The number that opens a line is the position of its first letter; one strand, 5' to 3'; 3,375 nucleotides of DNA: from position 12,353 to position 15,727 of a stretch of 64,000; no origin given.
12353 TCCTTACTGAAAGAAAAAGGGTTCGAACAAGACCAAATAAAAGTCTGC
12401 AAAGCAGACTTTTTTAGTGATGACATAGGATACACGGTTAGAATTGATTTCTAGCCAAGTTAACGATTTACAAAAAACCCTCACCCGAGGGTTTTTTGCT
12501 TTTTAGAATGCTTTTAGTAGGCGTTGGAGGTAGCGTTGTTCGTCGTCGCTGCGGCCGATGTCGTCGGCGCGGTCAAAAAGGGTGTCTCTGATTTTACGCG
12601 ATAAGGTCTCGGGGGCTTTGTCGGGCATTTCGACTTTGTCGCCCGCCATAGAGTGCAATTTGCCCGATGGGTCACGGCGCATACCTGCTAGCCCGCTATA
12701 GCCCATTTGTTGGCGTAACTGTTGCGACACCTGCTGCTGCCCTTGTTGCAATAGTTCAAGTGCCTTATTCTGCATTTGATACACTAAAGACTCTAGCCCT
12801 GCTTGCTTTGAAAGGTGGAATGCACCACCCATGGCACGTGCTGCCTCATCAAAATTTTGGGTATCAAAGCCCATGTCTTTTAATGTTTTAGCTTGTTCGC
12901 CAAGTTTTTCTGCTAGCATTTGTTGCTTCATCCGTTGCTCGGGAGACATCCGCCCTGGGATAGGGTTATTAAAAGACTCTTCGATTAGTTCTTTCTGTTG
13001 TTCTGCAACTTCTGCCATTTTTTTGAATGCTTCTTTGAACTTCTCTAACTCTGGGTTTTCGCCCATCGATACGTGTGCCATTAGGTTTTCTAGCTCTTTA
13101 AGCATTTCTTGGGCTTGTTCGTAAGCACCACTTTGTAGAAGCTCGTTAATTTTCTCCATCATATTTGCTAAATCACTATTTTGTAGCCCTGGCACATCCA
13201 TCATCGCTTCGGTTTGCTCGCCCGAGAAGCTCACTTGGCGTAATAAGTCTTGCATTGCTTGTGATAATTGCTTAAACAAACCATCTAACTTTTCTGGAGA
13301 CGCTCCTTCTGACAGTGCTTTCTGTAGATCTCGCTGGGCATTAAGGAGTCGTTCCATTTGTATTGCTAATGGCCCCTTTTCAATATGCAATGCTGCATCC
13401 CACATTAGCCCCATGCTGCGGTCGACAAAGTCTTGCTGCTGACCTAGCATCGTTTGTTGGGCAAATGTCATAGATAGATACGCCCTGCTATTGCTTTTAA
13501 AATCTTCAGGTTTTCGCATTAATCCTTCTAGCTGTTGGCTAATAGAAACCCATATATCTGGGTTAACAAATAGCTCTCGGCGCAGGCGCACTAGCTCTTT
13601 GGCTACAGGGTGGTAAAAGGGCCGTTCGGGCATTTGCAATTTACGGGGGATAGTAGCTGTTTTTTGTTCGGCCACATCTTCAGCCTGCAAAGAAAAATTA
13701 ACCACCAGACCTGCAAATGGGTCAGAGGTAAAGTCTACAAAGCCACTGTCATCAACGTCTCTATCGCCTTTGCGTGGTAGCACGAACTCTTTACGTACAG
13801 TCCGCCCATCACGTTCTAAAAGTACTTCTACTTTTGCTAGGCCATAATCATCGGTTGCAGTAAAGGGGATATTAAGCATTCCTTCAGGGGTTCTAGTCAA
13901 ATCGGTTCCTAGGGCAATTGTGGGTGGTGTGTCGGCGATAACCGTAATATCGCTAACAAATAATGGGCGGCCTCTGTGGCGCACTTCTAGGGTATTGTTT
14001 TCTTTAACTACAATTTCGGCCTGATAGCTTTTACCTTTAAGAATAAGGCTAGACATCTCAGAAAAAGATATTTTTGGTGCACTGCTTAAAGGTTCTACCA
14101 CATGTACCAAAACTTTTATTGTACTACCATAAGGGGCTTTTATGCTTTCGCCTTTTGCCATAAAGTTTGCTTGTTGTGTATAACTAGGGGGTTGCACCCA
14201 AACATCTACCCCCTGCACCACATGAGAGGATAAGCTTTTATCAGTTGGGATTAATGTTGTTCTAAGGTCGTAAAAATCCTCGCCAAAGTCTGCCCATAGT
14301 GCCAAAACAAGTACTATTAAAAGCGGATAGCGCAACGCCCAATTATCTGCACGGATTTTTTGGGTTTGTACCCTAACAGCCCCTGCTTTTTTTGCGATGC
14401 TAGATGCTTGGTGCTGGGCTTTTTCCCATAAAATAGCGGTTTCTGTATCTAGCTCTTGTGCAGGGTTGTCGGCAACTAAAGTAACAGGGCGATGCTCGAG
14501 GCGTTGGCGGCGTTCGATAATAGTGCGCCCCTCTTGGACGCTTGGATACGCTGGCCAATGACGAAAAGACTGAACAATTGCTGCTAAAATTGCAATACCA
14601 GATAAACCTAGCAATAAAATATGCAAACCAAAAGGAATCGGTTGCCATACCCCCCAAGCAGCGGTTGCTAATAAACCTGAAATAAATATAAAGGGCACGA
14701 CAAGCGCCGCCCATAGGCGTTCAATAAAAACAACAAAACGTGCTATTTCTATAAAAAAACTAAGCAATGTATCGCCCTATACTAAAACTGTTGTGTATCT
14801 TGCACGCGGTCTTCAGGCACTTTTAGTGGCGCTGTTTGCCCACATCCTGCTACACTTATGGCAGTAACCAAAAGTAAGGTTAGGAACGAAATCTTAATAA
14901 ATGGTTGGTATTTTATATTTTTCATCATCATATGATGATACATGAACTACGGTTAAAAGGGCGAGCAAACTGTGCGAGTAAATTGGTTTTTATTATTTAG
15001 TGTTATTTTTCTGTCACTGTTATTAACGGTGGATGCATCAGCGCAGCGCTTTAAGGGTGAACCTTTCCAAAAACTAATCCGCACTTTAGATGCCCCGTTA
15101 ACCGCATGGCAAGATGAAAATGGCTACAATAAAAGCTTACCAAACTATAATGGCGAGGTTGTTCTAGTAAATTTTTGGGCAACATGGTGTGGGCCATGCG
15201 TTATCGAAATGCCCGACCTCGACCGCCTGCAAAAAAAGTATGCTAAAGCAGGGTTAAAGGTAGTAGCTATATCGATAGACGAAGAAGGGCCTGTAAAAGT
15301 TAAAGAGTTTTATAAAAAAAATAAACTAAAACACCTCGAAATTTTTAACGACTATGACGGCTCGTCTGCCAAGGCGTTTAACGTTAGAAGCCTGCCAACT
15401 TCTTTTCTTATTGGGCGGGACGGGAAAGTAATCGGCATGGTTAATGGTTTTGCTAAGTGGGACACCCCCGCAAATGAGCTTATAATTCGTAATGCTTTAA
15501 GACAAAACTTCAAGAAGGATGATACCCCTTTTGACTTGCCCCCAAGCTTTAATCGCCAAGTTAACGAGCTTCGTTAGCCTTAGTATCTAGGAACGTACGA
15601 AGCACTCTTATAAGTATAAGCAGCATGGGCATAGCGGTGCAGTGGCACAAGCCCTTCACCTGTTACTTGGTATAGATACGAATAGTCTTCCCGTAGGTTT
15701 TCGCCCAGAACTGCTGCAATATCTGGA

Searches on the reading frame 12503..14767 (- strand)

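Call 39: search_protein_families(library=pfam, proteins=[window:12503-14767:-], max_evalue=0.001)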
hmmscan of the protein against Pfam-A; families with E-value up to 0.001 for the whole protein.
window:12503-14767:- (754 aa): 1 family
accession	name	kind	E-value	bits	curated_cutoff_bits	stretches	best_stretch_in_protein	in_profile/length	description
PF13779.11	DUF4175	-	4.8e-129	432.2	27.3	2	6-601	6-626/825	Domain of unknown function (DUF4175)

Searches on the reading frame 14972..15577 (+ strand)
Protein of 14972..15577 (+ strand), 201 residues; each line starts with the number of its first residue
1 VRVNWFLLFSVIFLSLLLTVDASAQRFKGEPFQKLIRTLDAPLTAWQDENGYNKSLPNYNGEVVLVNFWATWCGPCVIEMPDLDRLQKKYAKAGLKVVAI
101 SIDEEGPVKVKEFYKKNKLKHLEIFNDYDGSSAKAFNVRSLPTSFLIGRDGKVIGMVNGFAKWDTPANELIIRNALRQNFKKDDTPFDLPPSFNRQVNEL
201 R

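Call 39: search_protein_families(library=pfam, proteins=[window:14972-15577:+], max_evalue=0.001)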
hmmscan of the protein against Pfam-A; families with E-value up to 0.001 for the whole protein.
window:14972-15577:+ (201 aa): 7 families
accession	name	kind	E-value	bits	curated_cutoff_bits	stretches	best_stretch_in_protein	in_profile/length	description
PF08534.16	Redoxin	-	1e-22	81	26.6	1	48-163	13-138/148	Redoxin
PF00578.27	AhpC-TSA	-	2e-21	76.6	26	1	41-154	5-122/124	AhpC/TSA family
PF13905.12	Thioredoxin_8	-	3.5e-15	56.5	27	1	61-153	1-94/94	Thioredoxin-like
PF00085.26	Thioredoxin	-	1.1e-11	45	23.5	1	51-106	9-62/103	Thioredoxin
PF00255.25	GSHPx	-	7.6e-06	25.9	27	1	47-104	7-63/108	Glutathione peroxidase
PF13098.12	Thioredoxin_2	-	0.00011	22.9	27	1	60-161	4-95/104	Thioredoxin-like domain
PF13728.12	TraF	-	0.00092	19.5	23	0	52-154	120-207/224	F plasmid transfer operon protein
